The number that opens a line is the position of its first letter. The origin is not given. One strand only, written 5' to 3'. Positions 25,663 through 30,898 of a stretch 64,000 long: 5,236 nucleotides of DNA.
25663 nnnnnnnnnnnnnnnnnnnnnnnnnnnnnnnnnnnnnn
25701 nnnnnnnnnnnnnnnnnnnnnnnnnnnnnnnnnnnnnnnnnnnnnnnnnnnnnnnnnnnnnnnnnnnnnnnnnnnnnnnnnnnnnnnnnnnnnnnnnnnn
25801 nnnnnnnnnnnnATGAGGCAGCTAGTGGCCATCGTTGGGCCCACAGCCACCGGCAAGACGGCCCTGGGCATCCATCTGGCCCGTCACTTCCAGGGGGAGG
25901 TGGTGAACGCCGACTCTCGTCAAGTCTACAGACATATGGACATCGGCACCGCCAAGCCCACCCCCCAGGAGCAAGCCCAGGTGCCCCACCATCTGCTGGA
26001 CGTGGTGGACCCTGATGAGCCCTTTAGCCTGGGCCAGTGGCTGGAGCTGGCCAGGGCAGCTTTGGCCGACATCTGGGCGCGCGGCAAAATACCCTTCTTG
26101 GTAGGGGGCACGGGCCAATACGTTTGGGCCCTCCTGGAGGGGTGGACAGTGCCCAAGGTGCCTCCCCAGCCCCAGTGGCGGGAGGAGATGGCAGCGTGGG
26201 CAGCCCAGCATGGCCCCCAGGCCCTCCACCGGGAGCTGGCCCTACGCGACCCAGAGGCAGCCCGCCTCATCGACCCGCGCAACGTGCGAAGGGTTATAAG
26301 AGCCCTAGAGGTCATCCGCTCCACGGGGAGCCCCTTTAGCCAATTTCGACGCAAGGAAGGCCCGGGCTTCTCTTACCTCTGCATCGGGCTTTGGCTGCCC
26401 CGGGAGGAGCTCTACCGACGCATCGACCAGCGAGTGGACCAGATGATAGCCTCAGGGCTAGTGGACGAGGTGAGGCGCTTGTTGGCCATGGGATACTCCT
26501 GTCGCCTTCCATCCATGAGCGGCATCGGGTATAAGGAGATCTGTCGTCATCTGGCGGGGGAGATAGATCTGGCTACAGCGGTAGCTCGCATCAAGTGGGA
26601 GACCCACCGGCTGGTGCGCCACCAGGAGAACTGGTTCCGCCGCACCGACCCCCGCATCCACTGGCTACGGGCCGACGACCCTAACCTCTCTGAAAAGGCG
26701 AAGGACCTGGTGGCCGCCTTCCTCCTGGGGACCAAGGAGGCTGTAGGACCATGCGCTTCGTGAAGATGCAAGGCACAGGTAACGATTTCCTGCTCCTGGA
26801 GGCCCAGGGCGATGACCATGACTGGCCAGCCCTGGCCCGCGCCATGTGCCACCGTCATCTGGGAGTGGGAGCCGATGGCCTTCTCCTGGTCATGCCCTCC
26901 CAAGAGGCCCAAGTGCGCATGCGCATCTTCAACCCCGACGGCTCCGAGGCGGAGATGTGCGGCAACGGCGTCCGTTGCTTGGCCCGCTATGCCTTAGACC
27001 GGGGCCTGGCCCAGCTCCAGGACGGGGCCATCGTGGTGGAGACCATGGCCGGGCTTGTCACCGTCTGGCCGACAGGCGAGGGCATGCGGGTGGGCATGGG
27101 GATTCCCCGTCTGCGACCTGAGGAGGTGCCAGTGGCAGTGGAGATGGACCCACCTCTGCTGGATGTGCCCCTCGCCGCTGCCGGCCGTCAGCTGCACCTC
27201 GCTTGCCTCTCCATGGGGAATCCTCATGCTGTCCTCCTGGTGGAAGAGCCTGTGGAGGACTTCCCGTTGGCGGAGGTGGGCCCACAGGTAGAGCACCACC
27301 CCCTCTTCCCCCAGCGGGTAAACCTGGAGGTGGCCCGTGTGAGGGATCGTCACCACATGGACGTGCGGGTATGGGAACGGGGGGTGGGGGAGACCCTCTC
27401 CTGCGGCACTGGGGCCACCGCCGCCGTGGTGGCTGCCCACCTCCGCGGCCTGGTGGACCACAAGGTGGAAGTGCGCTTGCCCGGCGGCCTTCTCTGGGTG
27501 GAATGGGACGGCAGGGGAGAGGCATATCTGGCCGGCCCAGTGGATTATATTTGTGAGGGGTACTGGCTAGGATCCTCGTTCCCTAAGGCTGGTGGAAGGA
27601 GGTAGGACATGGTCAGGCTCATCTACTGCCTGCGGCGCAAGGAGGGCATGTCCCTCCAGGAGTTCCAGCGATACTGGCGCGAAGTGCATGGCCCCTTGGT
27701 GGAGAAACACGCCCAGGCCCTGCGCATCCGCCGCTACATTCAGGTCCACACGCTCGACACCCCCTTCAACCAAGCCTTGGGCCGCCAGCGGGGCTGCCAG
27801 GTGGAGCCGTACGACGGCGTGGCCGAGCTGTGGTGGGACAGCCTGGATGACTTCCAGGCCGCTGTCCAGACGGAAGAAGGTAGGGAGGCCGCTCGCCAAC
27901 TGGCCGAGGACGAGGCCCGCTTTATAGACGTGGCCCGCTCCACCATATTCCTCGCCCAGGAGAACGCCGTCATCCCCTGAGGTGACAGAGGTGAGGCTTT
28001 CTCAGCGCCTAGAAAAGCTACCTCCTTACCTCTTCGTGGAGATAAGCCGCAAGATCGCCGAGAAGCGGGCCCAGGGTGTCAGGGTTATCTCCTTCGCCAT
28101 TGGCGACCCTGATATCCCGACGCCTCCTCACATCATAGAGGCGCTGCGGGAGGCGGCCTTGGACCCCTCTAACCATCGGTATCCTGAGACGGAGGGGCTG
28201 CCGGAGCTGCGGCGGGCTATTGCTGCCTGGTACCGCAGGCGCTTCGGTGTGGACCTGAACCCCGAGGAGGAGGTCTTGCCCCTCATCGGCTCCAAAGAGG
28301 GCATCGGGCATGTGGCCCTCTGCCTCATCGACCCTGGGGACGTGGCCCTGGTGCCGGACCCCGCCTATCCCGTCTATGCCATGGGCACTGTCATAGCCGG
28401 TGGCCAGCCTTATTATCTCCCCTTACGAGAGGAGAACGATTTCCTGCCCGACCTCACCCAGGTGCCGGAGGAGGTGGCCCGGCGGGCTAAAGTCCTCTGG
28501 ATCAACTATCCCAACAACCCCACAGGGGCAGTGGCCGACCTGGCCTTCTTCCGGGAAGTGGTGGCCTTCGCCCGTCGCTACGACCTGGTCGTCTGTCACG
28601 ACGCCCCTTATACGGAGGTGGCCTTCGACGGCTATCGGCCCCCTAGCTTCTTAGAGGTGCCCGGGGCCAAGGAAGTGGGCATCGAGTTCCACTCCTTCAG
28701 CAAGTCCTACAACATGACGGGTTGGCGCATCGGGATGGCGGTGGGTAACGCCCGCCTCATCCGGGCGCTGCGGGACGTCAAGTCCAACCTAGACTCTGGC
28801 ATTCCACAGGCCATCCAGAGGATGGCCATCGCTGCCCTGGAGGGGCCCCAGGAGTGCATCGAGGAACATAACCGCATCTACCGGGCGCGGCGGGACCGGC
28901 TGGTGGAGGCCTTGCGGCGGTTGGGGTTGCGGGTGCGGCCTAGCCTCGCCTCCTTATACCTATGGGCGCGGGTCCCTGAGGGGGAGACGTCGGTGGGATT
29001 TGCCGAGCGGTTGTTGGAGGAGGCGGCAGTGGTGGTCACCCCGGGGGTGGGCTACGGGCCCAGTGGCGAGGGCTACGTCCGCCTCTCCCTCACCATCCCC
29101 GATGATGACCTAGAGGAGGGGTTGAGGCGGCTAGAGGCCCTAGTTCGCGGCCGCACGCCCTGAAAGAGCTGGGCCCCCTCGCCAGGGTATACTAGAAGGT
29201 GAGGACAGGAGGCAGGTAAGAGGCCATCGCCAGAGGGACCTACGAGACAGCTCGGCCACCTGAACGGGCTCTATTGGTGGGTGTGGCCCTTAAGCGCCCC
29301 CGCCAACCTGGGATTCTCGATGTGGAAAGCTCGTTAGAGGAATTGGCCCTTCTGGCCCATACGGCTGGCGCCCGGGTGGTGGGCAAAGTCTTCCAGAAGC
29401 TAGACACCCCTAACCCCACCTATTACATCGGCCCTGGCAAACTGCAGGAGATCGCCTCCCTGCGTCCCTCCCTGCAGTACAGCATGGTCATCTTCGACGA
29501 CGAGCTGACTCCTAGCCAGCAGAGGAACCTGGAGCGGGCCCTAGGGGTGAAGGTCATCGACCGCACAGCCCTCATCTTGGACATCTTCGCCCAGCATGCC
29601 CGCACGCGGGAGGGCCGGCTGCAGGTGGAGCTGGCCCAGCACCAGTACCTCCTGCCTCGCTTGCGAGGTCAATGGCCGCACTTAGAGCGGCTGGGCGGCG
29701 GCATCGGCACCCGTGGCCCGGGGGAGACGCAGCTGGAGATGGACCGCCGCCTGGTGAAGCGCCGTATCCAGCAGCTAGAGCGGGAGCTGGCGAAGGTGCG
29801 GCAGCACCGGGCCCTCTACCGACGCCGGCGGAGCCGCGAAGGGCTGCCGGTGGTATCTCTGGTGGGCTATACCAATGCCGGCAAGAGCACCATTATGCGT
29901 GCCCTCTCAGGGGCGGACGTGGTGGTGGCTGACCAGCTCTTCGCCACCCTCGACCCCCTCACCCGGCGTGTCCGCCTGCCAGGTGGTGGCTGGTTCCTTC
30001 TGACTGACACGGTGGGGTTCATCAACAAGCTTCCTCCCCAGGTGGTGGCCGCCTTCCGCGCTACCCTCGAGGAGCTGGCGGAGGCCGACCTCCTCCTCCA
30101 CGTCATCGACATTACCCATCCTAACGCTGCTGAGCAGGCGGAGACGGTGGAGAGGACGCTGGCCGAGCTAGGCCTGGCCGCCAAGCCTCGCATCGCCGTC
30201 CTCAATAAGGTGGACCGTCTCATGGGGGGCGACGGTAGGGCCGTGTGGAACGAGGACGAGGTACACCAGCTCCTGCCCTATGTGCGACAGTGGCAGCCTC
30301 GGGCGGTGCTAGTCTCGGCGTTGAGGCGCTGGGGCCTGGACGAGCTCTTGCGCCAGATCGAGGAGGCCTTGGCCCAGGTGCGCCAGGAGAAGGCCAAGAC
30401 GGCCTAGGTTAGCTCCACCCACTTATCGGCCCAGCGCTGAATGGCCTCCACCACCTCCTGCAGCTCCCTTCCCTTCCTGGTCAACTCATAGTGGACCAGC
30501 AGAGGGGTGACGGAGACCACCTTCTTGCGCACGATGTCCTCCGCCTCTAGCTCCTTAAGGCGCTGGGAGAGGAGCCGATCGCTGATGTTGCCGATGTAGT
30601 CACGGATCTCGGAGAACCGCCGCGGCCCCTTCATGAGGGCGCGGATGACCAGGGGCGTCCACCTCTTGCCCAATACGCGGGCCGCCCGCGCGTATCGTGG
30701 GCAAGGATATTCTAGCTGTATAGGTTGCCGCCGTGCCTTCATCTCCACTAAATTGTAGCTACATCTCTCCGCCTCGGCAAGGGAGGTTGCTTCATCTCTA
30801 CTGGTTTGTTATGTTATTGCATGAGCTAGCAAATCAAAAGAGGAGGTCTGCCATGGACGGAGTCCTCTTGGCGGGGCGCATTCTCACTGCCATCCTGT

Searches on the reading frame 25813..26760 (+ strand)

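Call 84: search_protein_families(library=pfam, proteins=[window:25813-26760:+], max_evalue=0.00001)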
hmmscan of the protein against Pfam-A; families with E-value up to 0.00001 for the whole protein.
window:25813-26760:+ (316 aa): 2 families
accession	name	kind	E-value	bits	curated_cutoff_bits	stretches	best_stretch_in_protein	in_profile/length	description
PF01715.23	IPPT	-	3.6e-87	292.5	23.6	1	37-277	1-242/243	IPP transferase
PF01745.22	IPT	-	1.1e-06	28.7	20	1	4-54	3-53/233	Isopentenyl transferase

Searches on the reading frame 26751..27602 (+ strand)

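Call 84: search_protein_families(library=pfam, proteins=[window:26751-27602:+], max_evalue=0.00001)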
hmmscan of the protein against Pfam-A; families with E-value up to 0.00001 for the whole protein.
window:26751-27602:+ (284 aa): 1 family
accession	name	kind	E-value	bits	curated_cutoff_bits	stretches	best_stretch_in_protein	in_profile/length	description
PF01678.24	DAP_epimerase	-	7.3e-59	197.6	34.7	2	153-266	3-120/121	Diaminopimelate epimerase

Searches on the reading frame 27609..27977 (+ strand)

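Call 84: search_protein_families(library=pfam, proteins=[window:27609-27977:+], max_evalue=0.00001)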
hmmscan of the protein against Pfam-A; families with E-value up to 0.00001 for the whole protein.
window:27609-27977:+ (123 aa): 1 family
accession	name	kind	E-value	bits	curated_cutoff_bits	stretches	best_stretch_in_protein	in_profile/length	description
PF07110.17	EthD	-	2.4e-25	90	22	1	11-107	1-94/96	EthD domain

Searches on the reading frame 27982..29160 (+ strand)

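Call 84: search_protein_families(library=pfam, proteins=[window:27982-29160:+], max_evalue=0.00001)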
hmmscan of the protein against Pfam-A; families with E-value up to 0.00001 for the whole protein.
window:27982-29160:+ (393 aa): 1 family
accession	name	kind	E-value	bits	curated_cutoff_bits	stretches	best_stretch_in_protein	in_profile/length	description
PF00155.27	Aminotran_1_2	-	6.5e-69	233.3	19.7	1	35-384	3-361/361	Aminotransferase class I and II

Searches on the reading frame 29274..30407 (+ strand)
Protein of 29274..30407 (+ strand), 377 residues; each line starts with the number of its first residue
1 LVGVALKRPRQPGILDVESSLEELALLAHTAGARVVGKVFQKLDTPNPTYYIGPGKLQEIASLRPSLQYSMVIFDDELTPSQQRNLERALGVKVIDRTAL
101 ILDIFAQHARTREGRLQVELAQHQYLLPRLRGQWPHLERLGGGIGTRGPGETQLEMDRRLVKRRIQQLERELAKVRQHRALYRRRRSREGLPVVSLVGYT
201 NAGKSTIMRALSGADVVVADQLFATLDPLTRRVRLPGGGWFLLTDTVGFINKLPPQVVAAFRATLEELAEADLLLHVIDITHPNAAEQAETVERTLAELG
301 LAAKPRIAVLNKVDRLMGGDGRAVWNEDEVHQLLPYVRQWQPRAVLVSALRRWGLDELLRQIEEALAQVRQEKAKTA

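Call 14: search_protein_families(library=pfam, proteins=[window:29274-30407:+], max_evalue=0.01)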
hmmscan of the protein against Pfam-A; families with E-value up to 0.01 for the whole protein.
window:29274-30407:+ (377 aa): 9 families
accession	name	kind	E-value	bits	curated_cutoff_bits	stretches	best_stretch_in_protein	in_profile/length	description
PF13167.11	GTP-bdg_N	-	5.6e-35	120.2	25.4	1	18-106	1-89/89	GTP-binding GTPase N-terminal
PF16360.10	GTP-bdg_M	-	2.4e-32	111.8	29.5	1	108-186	1-79/79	GTP-binding GTPase Middle Region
PF01926.29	MMR_HSR1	-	4.7e-21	75.5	21.9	1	194-312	2-113/113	50S ribosome-binding GTPase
PF00009.33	GTP_EFTU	-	2.1e-06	27.9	26.5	1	267-366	89-186/188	Elongation factor Tu GTP binding domain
PF13191.12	AAA_16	-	2.7e-05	25.2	32.6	1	175-335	9-153/167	AAA ATPase domain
PF03308.22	MeaB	-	9.7e-05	21.9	23.1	1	276-371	149-240/273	Methylmalonyl Co-A mutase-associated GTPase MeaB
PF00350.29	Dynamin_N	-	0.0018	18.7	27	0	195-229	2-36/168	Dynamin family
PF02421.24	FeoB_N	-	0.0021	18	27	0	194-316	3-118/156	Ferrous iron transport protein B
PF03193.22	RsgA_GTPase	-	0.0054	17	30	0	269-365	21-107/174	RsgA GTPase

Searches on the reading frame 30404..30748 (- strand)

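Call 14: search_protein_families(library=pfam, proteins=[window:30404-30748:-], max_evalue=0.01)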
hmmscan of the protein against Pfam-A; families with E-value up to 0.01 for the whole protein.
window:30404-30748:- (114 aa): 3 families
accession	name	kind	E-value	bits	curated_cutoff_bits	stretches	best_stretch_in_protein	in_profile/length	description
PF01638.23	HxlR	-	1.7e-29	101.9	20.8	1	25-112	1-88/91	HxlR-like helix-turn-helix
PF20575.4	HTH_63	-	0.00045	20.4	23.9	1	62-109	30-80/148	Helix-turn-helix domain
PF13601.12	HTH_34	-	0.0013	19.3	27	1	44-101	16-74/80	Winged helix DNA-binding domain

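Call 47: search_protein_families(library=ncbifam, proteins=[window:30404-30748:-], max_evalue=0.01)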
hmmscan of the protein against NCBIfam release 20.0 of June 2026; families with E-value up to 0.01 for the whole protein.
window:30404-30748:- (114 aa): 2 families
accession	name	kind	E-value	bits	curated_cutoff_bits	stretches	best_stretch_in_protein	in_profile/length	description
NF047364.1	redox_TF_RrpB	exception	1e-16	61.1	175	1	21-110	9-103/105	MarR family transcription factor RrpB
NF047367.1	redox_TF_RrpA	exception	5.1e-09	36.3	185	1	44-109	34-99/101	MarR family transcription factor RrpA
